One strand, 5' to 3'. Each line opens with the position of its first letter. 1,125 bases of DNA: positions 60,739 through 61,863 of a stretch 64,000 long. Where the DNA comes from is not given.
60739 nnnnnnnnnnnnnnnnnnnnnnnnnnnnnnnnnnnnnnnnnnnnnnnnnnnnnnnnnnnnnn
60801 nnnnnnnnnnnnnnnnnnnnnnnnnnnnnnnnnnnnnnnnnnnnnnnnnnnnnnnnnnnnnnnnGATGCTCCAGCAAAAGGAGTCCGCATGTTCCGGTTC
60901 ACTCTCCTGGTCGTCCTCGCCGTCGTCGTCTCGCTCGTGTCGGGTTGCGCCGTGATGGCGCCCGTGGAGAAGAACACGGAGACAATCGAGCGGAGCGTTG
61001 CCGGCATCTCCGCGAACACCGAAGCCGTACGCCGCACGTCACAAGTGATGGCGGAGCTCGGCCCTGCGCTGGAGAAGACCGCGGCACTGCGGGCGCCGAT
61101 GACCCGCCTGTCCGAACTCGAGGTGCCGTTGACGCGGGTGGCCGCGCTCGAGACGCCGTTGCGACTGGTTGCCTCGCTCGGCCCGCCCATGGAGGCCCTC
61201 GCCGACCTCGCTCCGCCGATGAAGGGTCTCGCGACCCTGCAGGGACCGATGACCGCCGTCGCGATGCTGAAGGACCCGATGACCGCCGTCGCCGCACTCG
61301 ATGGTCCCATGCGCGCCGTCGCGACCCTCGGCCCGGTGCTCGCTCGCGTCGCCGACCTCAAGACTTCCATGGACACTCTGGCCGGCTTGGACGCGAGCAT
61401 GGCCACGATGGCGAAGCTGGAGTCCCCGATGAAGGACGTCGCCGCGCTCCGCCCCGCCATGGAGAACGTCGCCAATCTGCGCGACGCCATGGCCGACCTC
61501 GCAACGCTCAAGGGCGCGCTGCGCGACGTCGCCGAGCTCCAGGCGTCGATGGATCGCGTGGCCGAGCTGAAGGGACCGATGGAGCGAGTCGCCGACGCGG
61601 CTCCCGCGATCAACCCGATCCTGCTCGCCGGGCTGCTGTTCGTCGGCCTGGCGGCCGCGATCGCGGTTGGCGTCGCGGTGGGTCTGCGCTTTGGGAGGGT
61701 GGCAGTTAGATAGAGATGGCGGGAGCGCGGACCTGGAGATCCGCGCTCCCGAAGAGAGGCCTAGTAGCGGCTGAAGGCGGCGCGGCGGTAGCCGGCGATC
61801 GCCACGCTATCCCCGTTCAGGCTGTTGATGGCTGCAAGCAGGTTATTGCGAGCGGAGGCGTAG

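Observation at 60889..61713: Doubly anchored envelope protein built from 18 perfectly phased decapeptide repeats (LxxP-MxxVAx)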

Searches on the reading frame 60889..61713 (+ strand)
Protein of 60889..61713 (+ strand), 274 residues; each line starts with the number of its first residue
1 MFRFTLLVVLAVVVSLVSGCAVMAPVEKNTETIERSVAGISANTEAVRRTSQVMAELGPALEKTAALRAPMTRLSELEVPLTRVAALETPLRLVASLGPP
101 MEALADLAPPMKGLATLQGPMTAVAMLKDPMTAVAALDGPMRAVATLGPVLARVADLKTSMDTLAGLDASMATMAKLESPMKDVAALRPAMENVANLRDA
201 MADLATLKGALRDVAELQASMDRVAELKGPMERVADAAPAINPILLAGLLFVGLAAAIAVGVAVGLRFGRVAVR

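Call 4: search_protein_families(library=pfam, proteins=[window:60889-61713:+], max_evalue=1)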
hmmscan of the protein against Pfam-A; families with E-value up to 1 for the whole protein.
window:60889-61713:+ (274 aa): 4 families
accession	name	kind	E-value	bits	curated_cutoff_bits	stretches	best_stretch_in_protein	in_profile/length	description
PF06103.16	DUF948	-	0.0017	19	37.2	1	7-56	12-62/89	Bacterial protein of unknown function (DUF948)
PF24611.2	Spectrin_Anc-1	-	0.014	16.1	33.2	1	177-227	27-75/115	Nuclear anchorage protein 1, spectrin-like repeat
PF24531.2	ANC1_spectrin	-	0.023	15.5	27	1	176-232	12-65/95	Nuclear anchorage protein 1, spectrin repeat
PF14576.11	SEO_N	-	0.11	12.1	27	1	166-207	137-178/287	Sieve element occlusion N-terminus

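Call 6: find_homologous_proteins(query=window:60889-61710:+, max_evalue=0.001)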
Query window:60889-61710:+ (274 aa): 3 proteins with E <= 0.001 among 8000 candidates.
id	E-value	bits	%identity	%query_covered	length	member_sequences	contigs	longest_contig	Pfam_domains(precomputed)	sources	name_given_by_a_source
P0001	9.2e-26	109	38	71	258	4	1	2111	-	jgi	jgi:hypothetical protein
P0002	1.9e-24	105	40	68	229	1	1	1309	-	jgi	jgi:hypothetical protein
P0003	3.1e-11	62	35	58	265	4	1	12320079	-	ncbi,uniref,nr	ncbi:hypothetical protein [Polyangium aurulentum]|uniref:hypothetical protein n=1 Tax=Polyangium aur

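Call 10: search_protein_families(library=ncbifam, proteins=[window:60889-61713:+, P0003], max_evalue=1)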
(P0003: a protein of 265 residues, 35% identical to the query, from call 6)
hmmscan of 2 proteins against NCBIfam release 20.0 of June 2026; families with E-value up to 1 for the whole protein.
window:60889-61713:+ (274 aa): 4 families
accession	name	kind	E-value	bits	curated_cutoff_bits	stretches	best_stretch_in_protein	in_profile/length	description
TIGR01070.1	mutS1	equivalog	0.01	14.1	641.7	1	127-233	293-394/840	DNA mismatch repair protein MutS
NF003810.1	PRK05399.1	equivalog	0.012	14.3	480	1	124-228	298-397/793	DNA mismatch repair protein MutS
NF040598.1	Ala_zip_lipo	subfamily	0.023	15.2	43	1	5-54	3-55/90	Lpp/OprI family alanine-zipper lipoprotein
NF053575.1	GAN_nuclease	exception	0.029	13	850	1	159-229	367-434/467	GINS-associated RecJ family nuclease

P0003 (265 aa): 1 family
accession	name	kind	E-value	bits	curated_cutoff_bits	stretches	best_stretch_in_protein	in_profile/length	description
NF047515.1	SpiroCoCo_C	equivalog_domain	0.011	15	125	1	34-113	173-253/313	SpiroCoCo family coiled-coil protein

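Call 12: find_encoding_contigs(protein=P0003, flank=6000, max_places=3)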
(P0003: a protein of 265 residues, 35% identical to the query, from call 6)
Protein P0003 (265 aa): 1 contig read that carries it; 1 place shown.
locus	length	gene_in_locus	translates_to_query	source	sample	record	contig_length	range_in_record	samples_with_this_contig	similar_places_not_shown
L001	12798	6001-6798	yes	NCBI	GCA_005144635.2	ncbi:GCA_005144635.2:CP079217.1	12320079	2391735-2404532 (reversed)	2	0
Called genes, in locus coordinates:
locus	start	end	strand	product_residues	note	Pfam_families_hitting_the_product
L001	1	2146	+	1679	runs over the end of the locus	PF00069:Pkinase, PF07714:PK_Tyr_Ser-Thr, PF13191:AAA_16, PF01590:GAF, PF13185:GAF_2, PF13492:GAF_3 (faint), PF01740:STAS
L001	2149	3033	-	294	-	PF00892:EamA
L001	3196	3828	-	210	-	-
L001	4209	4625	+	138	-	PF01475:FUR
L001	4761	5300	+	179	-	PF00578:AhpC-TSA, PF08534:Redoxin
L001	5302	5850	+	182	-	PF02627:CMD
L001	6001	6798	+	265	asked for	-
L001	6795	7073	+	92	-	-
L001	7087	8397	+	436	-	PF00069:Pkinase, PF01636:APH (faint), PF07714:PK_Tyr_Ser-Thr, PF17667:Pkinase_fungal (weak)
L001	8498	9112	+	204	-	-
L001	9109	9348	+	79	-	-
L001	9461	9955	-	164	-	-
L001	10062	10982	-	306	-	PF23023:Anti-Pycsar_Apyc1, PF00753:Lactamase_B, PF12706:Lactamase_B_2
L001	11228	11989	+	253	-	PF13411:MerR_1, PF00376:MerR, PF09278:MerR-DNA-bind, PF07739:TipAS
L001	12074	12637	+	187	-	-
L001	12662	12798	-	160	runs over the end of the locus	PF01814:Hemerythrin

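Call 13: search_solved_structures(query=window:60889-61710:+, max_evalue=10)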
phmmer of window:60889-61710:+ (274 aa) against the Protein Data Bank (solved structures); distinct sequences matched with E-value up to 10: 8.
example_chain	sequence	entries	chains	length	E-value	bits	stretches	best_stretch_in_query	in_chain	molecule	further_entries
7wu7_6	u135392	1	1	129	1.1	12.7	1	104-198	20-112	Prefoldin subunit 6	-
6nr8_6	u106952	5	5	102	1.3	12.4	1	105-186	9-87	Prefoldin subunit 6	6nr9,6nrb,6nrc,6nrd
5xmj_A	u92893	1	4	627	1.6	12.1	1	175-254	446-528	fumarate reductase flavoprotein subunit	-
7ai6_A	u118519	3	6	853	1.7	12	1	184-239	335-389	DNA mismatch repair protein MutS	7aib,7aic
7ou2_A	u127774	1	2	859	1.8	11.9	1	184-239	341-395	DNA mismatch repair protein MutS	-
7ai5_A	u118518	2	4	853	2.2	11.6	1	184-239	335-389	DNA mismatch repair protein MutS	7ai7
6i5f_A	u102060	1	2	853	2.3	11.5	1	184-239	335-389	DNA mismatch repair protein MutS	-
2j8k_A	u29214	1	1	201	2.8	11.3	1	165-227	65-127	NP275-NP276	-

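Call 20: search_protein_representatives(protein=window:60889-61710:+)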
Query: 274 residues. Proteins with E-value up to 0.001 (for the whole library): 141; up to 1e-10: 42; up to 1e-30: 2. The best 141 are listed.
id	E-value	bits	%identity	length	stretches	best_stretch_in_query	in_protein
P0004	1.6e-35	139.8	41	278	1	5-265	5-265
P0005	1.6e-32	129.9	42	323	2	14-158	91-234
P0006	1.5e-26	110.4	38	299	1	8-196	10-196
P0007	8.8e-25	104.6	35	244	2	103-265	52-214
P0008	1.0e-24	104.3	42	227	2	17-148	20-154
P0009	2.1e-23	100.1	39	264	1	11-200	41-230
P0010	1.4e-21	94.1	43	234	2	10-159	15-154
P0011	3.7e-21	92.7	34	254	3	91-206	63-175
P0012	1.8e-20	90.5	40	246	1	11-199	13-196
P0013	2.9e-18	83.3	30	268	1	7-215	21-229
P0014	1.9e-17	80.6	34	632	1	12-206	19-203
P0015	8.5e-17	78.5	40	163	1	6-152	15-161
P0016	2.7e-16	76.8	38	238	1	6-212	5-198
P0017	4.3e-16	76.1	34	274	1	8-181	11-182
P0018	7.9e-16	75.3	38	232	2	11-109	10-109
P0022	3.5e-15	73.2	25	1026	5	91-203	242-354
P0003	9.9e-12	61.9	32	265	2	102-269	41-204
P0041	2.4e-11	60.6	33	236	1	7-188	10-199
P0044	5.4e-11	59.5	19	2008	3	101-238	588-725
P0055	3.7e-09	53.5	25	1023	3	69-243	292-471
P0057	6.0e-09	52.8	22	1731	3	56-234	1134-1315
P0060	1.4e-08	51.5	33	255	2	57-146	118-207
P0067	3.8e-08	50.2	22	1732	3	24-244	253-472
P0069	8.8e-08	48.9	26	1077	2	64-220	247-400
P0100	7.5e-06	42.6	25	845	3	69-222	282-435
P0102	1.3e-05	41.9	28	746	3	83-189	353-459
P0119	1.3e-04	38.6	21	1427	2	35-255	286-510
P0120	1.4e-04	38.4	24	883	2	84-210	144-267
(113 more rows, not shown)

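Call 25: search_protein_families(library=pfam, proteins=[P0022, P0057, P0069, P0100, P0102, P0119, P0120, P0055, P0014], max_evalue=0.01)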
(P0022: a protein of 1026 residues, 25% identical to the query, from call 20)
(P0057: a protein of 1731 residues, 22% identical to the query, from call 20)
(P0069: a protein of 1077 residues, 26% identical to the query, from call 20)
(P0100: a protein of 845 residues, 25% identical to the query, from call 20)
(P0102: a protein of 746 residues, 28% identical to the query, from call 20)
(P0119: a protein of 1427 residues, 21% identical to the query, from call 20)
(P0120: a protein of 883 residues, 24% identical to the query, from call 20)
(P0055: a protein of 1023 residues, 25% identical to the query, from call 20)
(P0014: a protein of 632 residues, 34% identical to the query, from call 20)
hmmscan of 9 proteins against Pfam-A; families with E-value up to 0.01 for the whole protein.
P0022 (1026 aa): 2 families
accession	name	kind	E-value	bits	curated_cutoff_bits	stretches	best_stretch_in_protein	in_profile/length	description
PF19789.6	DUF6273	-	1.5e-22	80.7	23.5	1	837-1025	8-170/172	Domain of unknown function (DUF6273)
PF10983.13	DUF2793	-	5.5e-09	36.2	27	1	113-190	14-86/87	Protein of unknown function (DUF2793)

P0057 (1731 aa): 1 family
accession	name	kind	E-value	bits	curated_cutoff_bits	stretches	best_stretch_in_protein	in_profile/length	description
PF07197.17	DUF1409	-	0.00081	19.6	29.2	0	1337-1355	5-23/48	Protein of unknown function (DUF1409)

P0069 (1077 aa): 0 families

P0100 (845 aa): 0 families

P0102 (746 aa): 0 families

P0119 (1427 aa): 1 family
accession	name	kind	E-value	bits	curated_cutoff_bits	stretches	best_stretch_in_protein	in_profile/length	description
PF13884.11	Peptidase_S74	-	7e-11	42.7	22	1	1312-1363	1-57/58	Chaperone of endosialidase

P0120 (883 aa): 2 families
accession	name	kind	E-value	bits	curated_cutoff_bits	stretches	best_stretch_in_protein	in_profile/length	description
PF13884.11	Peptidase_S74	-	2.6e-11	44.1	22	1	789-842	1-58/58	Chaperone of endosialidase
PF25296.1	Decapeptide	-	4.5e-06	26.9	45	0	175-238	10-73/74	Decapeptide repeat region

P0055 (1023 aa): 0 families

P0014 (632 aa): 0 families

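Call 27: search_protein_families(library=pfam, proteins=[P0120, P0004, P0007, P0044, P0067], max_evalue=10)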
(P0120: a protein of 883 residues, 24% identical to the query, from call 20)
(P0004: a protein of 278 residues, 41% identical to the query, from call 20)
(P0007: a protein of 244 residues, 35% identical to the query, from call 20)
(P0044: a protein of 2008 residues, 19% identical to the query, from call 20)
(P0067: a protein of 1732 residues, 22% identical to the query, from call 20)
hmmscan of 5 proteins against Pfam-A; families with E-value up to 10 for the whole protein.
P0120 (883 aa): 3 families
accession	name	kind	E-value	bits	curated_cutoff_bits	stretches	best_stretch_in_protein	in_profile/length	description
PF13884.11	Peptidase_S74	-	2.6e-11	44.1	22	1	789-842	1-58/58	Chaperone of endosialidase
PF25296.1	Decapeptide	-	4.5e-06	26.9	45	2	175-238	10-73/74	Decapeptide repeat region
PF14965.11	BRI3BP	-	0.1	12.5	27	5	204-244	33-74/179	Negative regulator of p53/TP53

P0004 (278 aa): 14 families
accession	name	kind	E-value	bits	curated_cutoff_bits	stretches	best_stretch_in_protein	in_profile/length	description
PF10157.14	BORCS6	-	0.00037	21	35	1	192-226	61-95/101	BLOC-1-related complex sub-unit 6 C-terminal helix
PF16591.11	HBM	-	0.0042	17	29.8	2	153-237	49-128/254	Helical bimodular sensor domain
PF08429.16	PLU-1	-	0.0045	16.6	28.5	1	77-222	226-324/338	PLU-1-like protein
PF24611.2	Spectrin_Anc-1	-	0.012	16.3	33.2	1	193-224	51-82/115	Nuclear anchorage protein 1, spectrin-like repeat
PF05531.17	NPV_P10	-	0.029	15.3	29.8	1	202-227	25-50/75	Nucleopolyhedrovirus P10 protein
PF15189.11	MEIOC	-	0.077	13.2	27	1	156-234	67-145/166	Meiosis-specific coiled-coil domain-containing protein MEIOC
PF16704.10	Rab_bind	-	0.11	12.9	27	1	27-59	17-46/66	Rab binding domain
PF03462.23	PCRF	-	0.3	11.3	24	1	171-224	28-83/194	PCRF domain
PF16183.10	Kinesin_assoc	-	0.41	11.2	29.5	1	174-233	54-109/171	Kinesin-associated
PF05591.17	T6SS_VipA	-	0.76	10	24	1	173-225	102-151/155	Type VI secretion system, VipA, VC_A0107 or Hcp2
PF14576.11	SEO_N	-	0.96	9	27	0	194-235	135-176/287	Sieve element occlusion N-terminus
PF25472.1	DUF7902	-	1.4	9.6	26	1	183-231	2-50/85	Domain of unknown function (DUF7902)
PF09969.14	DUF2203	-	1.8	9.7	24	0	180-193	18-31/122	Uncharacterized conserved protein (DUF2203)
PF05465.18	Halo_GVPC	-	7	7.4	22.4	0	181-196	5-20/32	Halobacterial gas vesicle protein C (GVPC) repeat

P0007 (244 aa): 5 families
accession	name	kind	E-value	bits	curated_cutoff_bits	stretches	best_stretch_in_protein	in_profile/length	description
PF24611.2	Spectrin_Anc-1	-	0.016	15.9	33.2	2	67-127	31-90/115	Nuclear anchorage protein 1, spectrin-like repeat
PF25472.1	DUF7902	-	0.17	12.6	26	1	52-96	2-46/85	Domain of unknown function (DUF7902)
PF10046.14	BLOC1_2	-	0.21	12.4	33.4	1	25-85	18-79/96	Biogenesis of lysosome-related organelles complex-1 subunit 2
PF13393.11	tRNA-synt_His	-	0.32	10.6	25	2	6-114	150-258/308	Histidyl-tRNA synthetase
PF17111.11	PigL_N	-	1.1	9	27.2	1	111-161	26-75/209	Pigment biosynthesis cluster protein PigL N-terminal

P0044 (2008 aa): 6 families
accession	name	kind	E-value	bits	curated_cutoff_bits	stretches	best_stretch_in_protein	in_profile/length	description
PF13306.12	LRR_5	-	4.4e-142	466.6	27.7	9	181-296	13-126/127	BspA type Leucine rich repeat region (6 copies)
PF13855.12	LRR_8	-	8.2e-29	99.6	27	6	282-324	13-56/61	Leucine rich repeat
PF23952.1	LRR_EndoS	-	1.8e-05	25.4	27.9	1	1901-1988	6-90/116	Endo-beta-N-acetylglucosaminidase EndoS LRR domain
PF05531.17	NPV_P10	-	0.13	13.2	29.8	2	720-776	12-66/75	Nucleopolyhedrovirus P10 protein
PF21966.2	AppA_SCHIC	-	0.18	12.2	28.6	1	1927-1969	114-154/186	AppA, sensor containing heme instead of cobalamin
PF25792.1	BREX_BrxC_helical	-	9.7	7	27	0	684-750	33-97/123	BREX ATP-binding protein BrxC alpha helical domain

P0067 (1732 aa): 3 families
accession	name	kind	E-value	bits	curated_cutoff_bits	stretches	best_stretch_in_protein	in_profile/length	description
PF13884.11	Peptidase_S74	-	2.3e-16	60.3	22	1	1644-1693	1-57/58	Chaperone of endosialidase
PF24304.1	AcrIIA4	-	0.0059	17.3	27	0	1094-1124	13-43/83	Anti-CRISPR Suppressor AcrIIA4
PF11839.13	Alanine_zipper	-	5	7.9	23.1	1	69-111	17-59/69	Alanine-zipper, major outer membrane lipoprotein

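Call 33: find_related_loci(query=window:60889-61710:+, collection=genome_contigs, flank=8000)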
Query window:60889-61710:+ (274 aa) in genome_contigs; peptide patterns used: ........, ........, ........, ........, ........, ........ (x = any residue, [..] = any of these).
174 stretches matched a pattern, but none encodes a relative of the query by tblastn (E <= 1e-3).

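Call 35: find_related_loci(query=A2, collection=genome_contigs, flank=8000)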
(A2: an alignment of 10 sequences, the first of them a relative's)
Query A2 (323 aa) in genome_contigs; peptide patterns used: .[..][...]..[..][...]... (x = any residue, [..] = any of these).
17 stretches matched a pattern; 14 encode a relative of the query (tblastn E <= 1e-3); 14 distinct loci.
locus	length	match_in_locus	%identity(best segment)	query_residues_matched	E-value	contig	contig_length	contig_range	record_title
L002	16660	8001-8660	70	95-314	1e-90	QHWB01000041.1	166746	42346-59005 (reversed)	MAG: Acidobacteria bacterium isolate gp6 AA54 14_1009_05_20cm_scaffold_12_curated, whole genome shotgun sequence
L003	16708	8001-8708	57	74-306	8e-68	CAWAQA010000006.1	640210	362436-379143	MAG: uncultured Acidobacteriota bacterium isolate MFD02840.bin.2.39 genome assembly, contig: contig_45946, whole genome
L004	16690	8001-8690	53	75-306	2e-65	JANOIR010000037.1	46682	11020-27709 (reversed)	MAG: Vicinamibacteraceae bacterium isolate SOY_63_metabat_174 SOY_63_k141_412581, whole genome shotgun sequence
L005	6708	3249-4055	50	29-300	6e-63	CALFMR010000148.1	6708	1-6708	MAG TPA_asm: uncultured Acidobacteria bacterium isolate ERR1654120_bin.28_CONCOCT_v1.1_MAG genome assembly, contig: ERZ1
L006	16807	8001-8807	50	29-300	6e-63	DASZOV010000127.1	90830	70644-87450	MAG TPA_asm: Vicinamibacterales bacterium isolate SMAG_U5954 k141_343118, whole genome shotgun sequence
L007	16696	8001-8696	52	67-306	2e-60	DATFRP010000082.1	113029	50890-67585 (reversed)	MAG TPA_asm: Vicinamibacterales bacterium isolate SMAG_U9361 k141_4543254, whole genome shotgun sequence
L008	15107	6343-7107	49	47-314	2e-59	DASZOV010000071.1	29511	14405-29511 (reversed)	MAG TPA_asm: Vicinamibacterales bacterium isolate SMAG_U5954 k141_760992, whole genome shotgun sequence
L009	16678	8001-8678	51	81-306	1e-58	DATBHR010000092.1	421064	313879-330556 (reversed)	MAG TPA_asm: Vicinamibacterales bacterium isolate SMAG_U3873 k141_2263412, whole genome shotgun sequence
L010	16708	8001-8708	51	74-306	9e-59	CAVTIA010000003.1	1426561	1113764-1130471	MAG: uncultured Acidobacteriota bacterium isolate MFD06229.bin.1.1 genome assembly, contig: contig_14783, whole genome s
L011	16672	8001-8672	45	73-306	7e-50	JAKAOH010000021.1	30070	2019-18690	MAG: Acidobacteria bacterium isolate YF1.bin127 NODE_1544_length_30070_cov_2.467689, whole genome shotgun sequence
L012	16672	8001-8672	46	89-315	9e-46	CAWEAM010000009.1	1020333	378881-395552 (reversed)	MAG: uncultured Acidobacteriota bacterium isolate MFD04850.bin.2.364 genome assembly, contig: contig_46911, whole genome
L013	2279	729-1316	40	108-313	2e-30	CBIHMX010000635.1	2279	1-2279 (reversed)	MAG TPA_asm: uncultured Gemmatimonadaceae bacterium isolate SRR17255027_concoct_33 genome assembly, contig: ERZ27337136.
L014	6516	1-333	46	130-313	1e-18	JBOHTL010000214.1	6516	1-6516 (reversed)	MAG: Gemmatimonadaceae bacterium isolate SC-S_metawrap_bin.2 k127_513840, whole genome shotgun sequence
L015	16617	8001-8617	39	96-306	3e-14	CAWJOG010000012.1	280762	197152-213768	MAG: Vicinamibacterales bacterium isolate MFD02840.bin.2.32 genome assembly, contig: contig_41478, whole genome shotgun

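Call 38: search_protein_families(library=pfam, proteins=[L002:3403-5889:+, L002:5891-7840:+, L003:8850-10592:+, L003:10597-11946:+, L004:6378-8000:-, L009:5542-6993:+, L002:1873-3198:-, L010:4799-6292:-], max_evalue=0.0001)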
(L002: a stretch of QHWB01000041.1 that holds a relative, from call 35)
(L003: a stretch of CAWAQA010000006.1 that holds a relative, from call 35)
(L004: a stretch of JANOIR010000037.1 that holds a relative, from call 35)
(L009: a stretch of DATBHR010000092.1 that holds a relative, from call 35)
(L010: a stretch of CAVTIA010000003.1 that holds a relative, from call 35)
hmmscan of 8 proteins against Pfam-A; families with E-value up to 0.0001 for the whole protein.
L002:3403-5889:+ (828 aa): 0 families

L002:5891-7840:+ (649 aa): 3 families
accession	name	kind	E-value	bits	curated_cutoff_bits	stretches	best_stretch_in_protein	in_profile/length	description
PF05199.19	GMC_oxred_C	-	1.3e-25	91.1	24.6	1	498-631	5-139/139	GMC oxidoreductase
PF00732.25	GMC_oxred_N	-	2.7e-21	76.8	23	1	52-397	4-217/218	GMC oxidoreductase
PF13450.12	NAD_binding_8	-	6.4e-05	23.6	21.9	0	53-83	1-31/68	NAD(P)-binding Rossmann-like domain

L003:8850-10592:+ (580 aa): 1 family
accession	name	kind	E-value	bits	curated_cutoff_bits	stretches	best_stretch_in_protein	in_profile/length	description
PF03098.20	An_peroxidase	-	1.2e-99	334.8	25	1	55-562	1-523/530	Animal haem peroxidase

L003:10597-11946:+ (449 aa): 1 family
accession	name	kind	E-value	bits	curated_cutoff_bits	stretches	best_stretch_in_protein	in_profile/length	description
PF00724.26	Oxidored_FMN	-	3e-60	204.7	27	1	6-228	2-231/342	NADH:flavin oxidoreductase / NADH oxidase family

L004:6378-8000:- (540 aa): 3 families
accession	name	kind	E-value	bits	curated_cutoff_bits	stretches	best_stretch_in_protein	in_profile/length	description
PF21419.2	RoxA-like_Cyt-c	-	7.5e-16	57.9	26.7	1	440-478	1-38/39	RoxA-like, cytochrome c-like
PF13442.11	Cytochrome_CBB3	-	1.8e-08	35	27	0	364-382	3-21/68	Cytochrome C oxidase, cbb3-type, subunit III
PF00034.26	Cytochrom_C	-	1.1e-06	30.2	21.3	0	366-381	3-18/90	Cytochrome c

L009:5542-6993:+ (483 aa): 3 families
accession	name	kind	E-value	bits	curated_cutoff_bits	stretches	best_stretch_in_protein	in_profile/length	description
PF21419.2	RoxA-like_Cyt-c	-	3.7e-14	52.4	26.7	1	384-422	1-38/39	RoxA-like, cytochrome c-like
PF00034.26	Cytochrom_C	-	1.5e-07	33.1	21.3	0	316-341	1-26/90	Cytochrome c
PF13442.11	Cytochrome_CBB3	-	3.4e-07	30.9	27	0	316-345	3-25/68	Cytochrome C oxidase, cbb3-type, subunit III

L002:1873-3198:- (441 aa): 2 families
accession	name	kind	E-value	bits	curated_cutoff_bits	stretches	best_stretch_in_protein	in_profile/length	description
PF00724.26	Oxidored_FMN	-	1.7e-60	205.5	27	1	5-227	2-231/342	NADH:flavin oxidoreductase / NADH oxidase family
PF01207.24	Dus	-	2.6e-06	27.2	20.4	0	333-418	173-257/311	Dihydrouridine synthase (Dus)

L010:4799-6292:- (497 aa): 2 families
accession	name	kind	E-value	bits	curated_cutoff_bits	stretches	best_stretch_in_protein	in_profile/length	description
PF21419.2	RoxA-like_Cyt-c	-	2.9e-16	59.2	26.7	1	398-436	1-38/39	RoxA-like, cytochrome c-like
PF13442.11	Cytochrome_CBB3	-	3e-06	27.9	27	0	330-359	3-25/68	Cytochrome C oxidase, cbb3-type, subunit III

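Call 39: predict_structure(alignment_id=A1)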
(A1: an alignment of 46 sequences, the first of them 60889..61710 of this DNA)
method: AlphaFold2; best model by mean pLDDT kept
length: 274 residues; sequences in the alignment: 46
mean_pLDDT: 81.2   pTM: 0.33
mean pLDDT of the five models: 81.2, 78.9, 78.0, 77.5, 76.5
residues with pLDDT >= 90: 90; 70-90: 133; 50-70: 40; < 50: 11
segments of 3 or more residues with pLDDT < 50: none
pLDDT, mean of each block of 10 residues (from residue 1): 85 82 83 95 96 95 92 89 88 87 75 51 60 76 76 74 59 49 64 82 84 87 92 88 89 95 96 90
secondary structure, 60 per line:
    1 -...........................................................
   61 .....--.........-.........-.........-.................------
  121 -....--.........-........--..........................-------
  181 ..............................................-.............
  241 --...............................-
elements in order: H2-65 H68-76 H78-86 H88-96 H98-114 H122-125 H128-136 H138-145 H148-173 H181-226 H228-240 H243-273

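Call 41: find_homologous_proteins(query=A1, max_evalue=0.00001)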
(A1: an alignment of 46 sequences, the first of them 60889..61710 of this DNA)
Query A1 (46 sequences) (274 aa, profile of the alignment): 6 proteins with E <= 0.00001 among 8000 candidates.
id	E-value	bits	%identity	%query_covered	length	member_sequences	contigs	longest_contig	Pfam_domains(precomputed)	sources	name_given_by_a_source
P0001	5.3e-66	241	38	71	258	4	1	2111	-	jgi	jgi:hypothetical protein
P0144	1.3e-65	240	31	96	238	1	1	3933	-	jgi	jgi:hypothetical protein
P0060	1.9e-56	209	25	94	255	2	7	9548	-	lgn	-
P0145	9.1e-55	204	27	73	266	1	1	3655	-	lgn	-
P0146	7.9e-54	201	31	59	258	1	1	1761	-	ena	-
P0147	8.9e-52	194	26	92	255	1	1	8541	-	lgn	-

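Call 42: search_solved_structures(query=P0102, max_evalue=0.01, show_alignments=1)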
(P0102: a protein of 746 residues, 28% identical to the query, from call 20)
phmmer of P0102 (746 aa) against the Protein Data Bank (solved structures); distinct sequences matched with E-value up to 0.01: 0.
